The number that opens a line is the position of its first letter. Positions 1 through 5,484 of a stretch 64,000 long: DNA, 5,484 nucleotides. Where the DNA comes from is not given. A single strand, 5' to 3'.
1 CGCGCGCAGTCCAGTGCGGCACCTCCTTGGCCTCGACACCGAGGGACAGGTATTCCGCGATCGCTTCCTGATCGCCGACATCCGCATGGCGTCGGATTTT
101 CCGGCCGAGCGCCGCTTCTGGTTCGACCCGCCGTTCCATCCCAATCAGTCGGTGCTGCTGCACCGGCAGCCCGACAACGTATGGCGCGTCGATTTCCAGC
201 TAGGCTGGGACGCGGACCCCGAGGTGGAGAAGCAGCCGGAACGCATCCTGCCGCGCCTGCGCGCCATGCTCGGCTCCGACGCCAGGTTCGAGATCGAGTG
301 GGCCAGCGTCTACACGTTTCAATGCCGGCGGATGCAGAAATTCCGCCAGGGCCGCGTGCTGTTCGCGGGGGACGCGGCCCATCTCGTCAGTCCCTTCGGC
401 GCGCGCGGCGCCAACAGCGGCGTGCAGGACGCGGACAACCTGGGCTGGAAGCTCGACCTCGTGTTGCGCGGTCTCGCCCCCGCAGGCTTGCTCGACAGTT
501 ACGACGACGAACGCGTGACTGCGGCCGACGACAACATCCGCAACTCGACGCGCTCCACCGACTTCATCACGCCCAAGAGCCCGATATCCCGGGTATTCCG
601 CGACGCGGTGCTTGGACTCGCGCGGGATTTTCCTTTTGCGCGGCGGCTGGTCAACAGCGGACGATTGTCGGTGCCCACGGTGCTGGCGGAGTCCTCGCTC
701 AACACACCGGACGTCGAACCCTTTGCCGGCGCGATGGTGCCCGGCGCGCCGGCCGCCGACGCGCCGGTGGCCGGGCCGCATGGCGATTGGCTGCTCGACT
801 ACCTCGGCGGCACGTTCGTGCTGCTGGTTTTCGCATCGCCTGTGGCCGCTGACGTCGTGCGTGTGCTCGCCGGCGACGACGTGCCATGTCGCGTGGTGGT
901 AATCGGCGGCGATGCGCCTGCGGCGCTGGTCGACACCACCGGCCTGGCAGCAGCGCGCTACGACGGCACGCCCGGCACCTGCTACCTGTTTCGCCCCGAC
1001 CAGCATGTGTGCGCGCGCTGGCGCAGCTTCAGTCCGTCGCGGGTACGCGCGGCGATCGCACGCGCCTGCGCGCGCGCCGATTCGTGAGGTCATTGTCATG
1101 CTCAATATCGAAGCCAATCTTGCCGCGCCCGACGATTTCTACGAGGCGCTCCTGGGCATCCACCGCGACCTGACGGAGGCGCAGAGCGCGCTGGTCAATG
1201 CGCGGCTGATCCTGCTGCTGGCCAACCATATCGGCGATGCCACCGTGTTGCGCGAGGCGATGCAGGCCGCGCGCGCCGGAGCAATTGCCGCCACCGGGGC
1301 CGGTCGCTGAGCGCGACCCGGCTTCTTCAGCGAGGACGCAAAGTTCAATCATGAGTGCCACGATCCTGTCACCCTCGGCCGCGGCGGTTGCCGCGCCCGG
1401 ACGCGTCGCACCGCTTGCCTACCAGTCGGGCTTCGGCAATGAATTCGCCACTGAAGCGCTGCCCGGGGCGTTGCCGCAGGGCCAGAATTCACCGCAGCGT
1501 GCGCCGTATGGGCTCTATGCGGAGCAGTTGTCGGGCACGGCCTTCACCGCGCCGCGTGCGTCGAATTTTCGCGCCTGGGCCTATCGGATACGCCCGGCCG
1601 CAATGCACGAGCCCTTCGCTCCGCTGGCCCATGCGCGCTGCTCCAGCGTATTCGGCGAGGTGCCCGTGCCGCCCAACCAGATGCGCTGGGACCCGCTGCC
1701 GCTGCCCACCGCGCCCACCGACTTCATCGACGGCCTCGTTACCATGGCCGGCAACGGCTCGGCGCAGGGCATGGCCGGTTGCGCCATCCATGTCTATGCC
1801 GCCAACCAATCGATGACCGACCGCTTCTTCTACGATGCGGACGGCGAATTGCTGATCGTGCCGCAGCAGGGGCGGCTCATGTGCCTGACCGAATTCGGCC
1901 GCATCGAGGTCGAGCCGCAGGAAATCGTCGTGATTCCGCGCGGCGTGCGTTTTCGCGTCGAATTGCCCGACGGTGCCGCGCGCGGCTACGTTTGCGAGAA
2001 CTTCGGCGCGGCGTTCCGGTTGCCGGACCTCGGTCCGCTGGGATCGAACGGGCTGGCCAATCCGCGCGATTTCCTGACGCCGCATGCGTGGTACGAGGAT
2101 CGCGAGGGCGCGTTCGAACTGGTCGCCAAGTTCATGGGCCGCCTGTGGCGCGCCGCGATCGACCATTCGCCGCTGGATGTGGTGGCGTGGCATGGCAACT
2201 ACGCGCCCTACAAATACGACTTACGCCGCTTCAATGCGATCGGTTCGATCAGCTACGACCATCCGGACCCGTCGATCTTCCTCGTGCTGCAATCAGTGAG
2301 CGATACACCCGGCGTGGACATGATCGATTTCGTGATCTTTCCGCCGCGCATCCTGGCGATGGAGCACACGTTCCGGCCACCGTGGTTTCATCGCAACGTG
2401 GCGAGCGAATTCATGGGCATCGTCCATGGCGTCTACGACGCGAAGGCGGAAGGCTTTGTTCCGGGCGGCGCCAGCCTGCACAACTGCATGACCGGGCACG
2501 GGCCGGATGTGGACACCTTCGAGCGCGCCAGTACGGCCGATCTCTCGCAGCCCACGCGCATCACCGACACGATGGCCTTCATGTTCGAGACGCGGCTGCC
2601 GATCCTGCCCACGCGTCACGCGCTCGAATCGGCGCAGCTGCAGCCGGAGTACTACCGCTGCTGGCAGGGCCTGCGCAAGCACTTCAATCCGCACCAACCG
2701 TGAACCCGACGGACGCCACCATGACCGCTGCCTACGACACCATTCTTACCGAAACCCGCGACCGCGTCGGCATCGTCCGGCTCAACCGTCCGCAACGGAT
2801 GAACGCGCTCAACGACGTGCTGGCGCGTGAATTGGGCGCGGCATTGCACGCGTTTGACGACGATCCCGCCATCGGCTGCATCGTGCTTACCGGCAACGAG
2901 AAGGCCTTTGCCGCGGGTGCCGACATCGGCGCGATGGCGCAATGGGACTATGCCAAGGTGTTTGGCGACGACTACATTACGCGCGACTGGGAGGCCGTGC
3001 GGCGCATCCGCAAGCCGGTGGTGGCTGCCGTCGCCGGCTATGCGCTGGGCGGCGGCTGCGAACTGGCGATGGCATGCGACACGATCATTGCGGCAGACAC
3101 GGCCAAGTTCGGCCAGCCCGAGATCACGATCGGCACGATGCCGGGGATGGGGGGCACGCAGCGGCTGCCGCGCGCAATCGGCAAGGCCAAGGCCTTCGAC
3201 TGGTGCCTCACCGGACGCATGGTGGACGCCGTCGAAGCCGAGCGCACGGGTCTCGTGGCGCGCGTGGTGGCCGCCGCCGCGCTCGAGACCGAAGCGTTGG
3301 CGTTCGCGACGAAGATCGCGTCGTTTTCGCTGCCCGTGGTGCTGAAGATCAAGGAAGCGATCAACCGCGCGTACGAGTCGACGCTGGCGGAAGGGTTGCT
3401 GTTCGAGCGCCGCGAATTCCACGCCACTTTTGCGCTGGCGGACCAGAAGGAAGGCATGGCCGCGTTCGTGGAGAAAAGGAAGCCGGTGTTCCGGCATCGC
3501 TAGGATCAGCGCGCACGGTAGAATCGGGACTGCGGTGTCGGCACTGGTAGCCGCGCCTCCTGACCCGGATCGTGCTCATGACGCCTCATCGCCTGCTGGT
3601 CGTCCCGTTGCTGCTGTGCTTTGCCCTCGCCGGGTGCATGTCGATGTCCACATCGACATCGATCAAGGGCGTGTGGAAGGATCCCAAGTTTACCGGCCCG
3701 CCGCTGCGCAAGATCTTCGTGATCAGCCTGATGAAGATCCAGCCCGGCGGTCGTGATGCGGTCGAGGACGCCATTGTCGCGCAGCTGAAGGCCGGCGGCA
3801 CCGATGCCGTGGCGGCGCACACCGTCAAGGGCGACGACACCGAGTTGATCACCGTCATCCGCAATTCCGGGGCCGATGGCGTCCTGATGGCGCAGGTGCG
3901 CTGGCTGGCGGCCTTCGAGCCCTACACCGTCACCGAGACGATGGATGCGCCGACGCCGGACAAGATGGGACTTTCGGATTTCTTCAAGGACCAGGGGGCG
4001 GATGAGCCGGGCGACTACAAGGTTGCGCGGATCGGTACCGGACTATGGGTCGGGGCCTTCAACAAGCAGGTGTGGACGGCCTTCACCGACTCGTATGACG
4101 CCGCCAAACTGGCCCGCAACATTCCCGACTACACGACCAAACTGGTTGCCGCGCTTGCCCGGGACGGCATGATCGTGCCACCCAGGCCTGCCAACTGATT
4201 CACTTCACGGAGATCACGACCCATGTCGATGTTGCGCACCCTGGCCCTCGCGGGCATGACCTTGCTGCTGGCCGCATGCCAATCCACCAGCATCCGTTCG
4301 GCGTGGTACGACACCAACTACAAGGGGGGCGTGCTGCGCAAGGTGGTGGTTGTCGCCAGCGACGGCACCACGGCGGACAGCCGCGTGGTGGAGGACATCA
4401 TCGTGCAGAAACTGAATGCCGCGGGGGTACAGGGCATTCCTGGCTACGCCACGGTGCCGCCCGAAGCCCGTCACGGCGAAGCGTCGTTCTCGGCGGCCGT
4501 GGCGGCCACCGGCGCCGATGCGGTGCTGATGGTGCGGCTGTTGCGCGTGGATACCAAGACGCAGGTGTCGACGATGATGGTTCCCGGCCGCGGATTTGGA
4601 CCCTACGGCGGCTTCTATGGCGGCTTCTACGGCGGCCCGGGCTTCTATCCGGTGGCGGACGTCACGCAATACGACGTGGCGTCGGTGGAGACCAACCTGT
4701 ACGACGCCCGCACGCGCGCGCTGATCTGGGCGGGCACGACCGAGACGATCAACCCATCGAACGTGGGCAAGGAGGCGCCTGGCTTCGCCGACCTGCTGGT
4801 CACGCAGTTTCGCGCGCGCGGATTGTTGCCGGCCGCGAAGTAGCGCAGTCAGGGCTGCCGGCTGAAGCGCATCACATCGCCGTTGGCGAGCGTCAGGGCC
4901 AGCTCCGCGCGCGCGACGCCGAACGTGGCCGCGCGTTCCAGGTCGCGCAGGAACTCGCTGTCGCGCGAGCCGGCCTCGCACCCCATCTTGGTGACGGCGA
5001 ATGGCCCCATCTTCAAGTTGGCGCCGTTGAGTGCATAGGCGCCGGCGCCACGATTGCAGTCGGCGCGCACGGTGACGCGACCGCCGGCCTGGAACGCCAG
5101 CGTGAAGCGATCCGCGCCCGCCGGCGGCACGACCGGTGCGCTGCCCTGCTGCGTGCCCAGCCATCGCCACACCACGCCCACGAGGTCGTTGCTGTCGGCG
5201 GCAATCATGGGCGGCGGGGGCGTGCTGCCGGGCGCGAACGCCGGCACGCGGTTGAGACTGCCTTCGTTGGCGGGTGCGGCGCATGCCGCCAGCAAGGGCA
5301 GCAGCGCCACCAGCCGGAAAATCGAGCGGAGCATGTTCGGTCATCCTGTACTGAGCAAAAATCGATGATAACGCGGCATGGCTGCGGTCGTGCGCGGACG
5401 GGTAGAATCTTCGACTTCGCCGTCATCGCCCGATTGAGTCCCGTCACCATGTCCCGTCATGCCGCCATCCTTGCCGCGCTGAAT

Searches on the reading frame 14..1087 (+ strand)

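Call 71: search_protein_families(library=pfam, proteins=[window:14-1087:+], max_evalue=0.00001)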
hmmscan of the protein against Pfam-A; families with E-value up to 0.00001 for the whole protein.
window:14-1087:+ (357 aa): 1 family
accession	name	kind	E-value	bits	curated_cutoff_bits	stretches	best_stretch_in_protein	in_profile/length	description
PF01494.25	FAD_binding_3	-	1.2e-29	104.1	22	1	52-177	223-348/349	FAD binding domain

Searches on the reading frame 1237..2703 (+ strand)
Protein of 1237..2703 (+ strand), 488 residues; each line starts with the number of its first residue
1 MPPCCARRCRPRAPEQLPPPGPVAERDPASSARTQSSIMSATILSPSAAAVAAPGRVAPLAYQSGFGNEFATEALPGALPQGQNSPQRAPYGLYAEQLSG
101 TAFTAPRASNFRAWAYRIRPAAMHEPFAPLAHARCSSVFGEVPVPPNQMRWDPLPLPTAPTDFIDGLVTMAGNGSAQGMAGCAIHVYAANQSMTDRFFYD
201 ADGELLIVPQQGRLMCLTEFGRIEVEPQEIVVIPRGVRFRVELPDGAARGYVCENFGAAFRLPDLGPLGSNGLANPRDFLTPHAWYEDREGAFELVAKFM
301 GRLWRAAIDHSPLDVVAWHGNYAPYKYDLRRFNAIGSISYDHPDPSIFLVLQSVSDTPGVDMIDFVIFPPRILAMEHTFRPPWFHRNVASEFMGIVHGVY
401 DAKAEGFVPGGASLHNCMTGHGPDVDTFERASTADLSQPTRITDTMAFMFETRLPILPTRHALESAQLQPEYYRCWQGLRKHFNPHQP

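Call 71: search_protein_families(library=pfam, proteins=[window:1237-2703:+], max_evalue=0.00001)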
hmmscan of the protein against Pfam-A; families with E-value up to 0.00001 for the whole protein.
window:1237-2703:+ (488 aa): 2 families
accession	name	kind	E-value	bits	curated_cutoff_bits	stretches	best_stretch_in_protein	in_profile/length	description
PF20510.4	HgmA_N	-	2.9e-127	424.1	20.2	1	61-329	1-273/273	Homogentisate 1,2-dioxygenase N-terminal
PF04209.19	HgmA_C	-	2.4e-70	235.7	21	1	330-483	1-153/153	Homogentisate 1,2-dioxygenase C-terminal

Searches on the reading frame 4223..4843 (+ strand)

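Call 71: search_protein_families(library=pfam, proteins=[window:4223-4843:+], max_evalue=0.00001)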
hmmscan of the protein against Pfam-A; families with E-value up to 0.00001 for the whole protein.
window:4223-4843:+ (206 aa): 1 family
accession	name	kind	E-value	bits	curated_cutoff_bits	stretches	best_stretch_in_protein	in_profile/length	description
PF13590.11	DUF4136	-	9.4e-09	36.3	32.8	1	97-179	57-133/152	Domain of unknown function (DUF4136)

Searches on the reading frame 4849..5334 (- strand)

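Call 72: search_protein_families(library=pfam, proteins=[window:4849-5334:-], max_evalue=0.00001)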
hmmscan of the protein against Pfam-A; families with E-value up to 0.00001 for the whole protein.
window:4849-5334:- (161 aa): 1 family
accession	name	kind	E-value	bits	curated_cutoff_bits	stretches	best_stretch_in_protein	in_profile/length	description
PF03724.22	META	-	1e-15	58.1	24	1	59-157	10-108/109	META domain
